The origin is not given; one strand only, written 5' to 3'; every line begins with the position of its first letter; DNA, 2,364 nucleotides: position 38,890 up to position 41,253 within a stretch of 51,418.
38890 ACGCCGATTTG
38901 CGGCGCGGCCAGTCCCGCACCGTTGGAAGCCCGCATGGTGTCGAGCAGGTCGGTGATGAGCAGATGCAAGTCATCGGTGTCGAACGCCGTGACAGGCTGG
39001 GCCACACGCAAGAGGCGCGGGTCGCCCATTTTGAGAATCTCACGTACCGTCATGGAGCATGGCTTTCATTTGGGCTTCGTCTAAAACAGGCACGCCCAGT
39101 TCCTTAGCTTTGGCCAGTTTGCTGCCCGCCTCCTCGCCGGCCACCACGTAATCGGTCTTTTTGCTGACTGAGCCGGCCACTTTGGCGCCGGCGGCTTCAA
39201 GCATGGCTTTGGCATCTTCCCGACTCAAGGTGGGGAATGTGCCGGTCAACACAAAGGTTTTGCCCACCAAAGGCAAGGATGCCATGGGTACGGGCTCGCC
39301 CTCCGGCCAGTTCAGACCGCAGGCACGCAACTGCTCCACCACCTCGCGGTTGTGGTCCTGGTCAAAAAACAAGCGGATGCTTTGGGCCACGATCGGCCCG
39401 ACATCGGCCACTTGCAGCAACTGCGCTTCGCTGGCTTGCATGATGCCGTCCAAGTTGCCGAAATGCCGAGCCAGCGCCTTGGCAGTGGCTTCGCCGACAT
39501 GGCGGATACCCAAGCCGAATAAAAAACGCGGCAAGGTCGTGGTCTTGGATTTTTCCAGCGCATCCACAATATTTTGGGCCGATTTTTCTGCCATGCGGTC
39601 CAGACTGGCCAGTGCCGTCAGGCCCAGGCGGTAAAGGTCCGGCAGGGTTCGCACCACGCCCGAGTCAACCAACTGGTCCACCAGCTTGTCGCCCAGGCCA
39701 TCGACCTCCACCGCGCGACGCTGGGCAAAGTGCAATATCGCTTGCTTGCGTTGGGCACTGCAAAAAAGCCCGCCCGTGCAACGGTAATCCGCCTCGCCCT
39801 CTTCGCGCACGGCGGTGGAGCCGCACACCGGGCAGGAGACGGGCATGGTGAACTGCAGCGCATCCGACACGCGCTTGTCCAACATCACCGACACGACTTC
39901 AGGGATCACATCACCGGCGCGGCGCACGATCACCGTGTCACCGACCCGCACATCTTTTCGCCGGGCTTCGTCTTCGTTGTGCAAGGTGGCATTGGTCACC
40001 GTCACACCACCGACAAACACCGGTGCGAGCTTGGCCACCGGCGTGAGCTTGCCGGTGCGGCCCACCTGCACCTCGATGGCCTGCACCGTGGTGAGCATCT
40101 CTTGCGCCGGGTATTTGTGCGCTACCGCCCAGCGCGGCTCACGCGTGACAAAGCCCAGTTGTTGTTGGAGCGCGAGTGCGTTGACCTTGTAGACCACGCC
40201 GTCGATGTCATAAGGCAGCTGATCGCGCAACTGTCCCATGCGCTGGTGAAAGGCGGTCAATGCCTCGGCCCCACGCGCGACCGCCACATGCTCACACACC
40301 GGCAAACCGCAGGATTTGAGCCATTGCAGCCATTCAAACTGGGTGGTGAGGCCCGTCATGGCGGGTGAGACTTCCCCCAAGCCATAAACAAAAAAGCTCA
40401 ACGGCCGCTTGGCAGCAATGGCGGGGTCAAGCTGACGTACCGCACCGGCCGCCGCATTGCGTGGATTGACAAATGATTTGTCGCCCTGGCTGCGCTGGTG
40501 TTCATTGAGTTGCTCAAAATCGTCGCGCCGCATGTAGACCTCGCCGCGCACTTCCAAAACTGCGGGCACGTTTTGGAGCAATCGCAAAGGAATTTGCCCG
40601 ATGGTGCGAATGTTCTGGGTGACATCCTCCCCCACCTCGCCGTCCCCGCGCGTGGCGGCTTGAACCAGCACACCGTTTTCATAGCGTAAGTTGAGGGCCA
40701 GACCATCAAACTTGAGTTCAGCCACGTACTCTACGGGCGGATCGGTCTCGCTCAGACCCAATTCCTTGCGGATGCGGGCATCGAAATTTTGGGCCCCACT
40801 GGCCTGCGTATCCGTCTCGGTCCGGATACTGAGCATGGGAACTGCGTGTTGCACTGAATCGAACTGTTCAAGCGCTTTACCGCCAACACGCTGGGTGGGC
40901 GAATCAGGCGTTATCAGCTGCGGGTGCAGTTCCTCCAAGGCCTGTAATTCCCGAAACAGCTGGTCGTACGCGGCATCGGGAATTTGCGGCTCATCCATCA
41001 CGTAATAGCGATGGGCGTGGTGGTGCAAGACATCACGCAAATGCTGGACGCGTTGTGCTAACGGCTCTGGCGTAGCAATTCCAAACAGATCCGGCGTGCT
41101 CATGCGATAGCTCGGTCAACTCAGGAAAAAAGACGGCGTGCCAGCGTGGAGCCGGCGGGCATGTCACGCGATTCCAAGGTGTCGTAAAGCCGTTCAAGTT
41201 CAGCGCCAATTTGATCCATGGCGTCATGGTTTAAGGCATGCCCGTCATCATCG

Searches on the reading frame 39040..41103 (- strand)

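Call 44: search_protein_families(library=pfam, proteins=[window:39040-41103:-], max_evalue=0.00001)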
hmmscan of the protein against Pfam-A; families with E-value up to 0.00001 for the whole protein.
window:39040-41103:- (687 aa): 8 families
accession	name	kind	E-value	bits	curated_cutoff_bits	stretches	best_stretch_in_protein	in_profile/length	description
PF01653.23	DNA_ligase_aden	-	1e-89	300.8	27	1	79-334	2-253/253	NAD-dependent DNA ligase adenylation domain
PF03120.22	DNA_ligase_OB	-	2.7e-34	117.3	32.9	1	338-413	2-77/79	NAD-dependent DNA ligase OB-fold domain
PF12826.13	HHH_2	-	2.9e-27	95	27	1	526-589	1-64/64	Helix-hairpin-helix motif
PF00533.33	BRCT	-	4.8e-16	59.2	21.3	1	609-681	3-76/78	BRCA1 C Terminus (BRCT) domain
PF14520.12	HHH_5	-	2.7e-15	57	27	1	531-578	5-53/57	Helix-hairpin-helix domain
PF03119.21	DNA_ligase_ZBD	-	6.4e-12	45.6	25.8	1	424-450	2-27/27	NAD-dependent DNA ligase C4 zinc finger domain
PF22745.1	Nlig-Ia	-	2.3e-07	31.8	27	1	17-65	4-52/92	DNA ligase-like, N-terminal NAD+-binding domain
PF12738.14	PTCB-BRCT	-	1e-06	29.1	22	1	623-674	8-59/63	twin BRCT domain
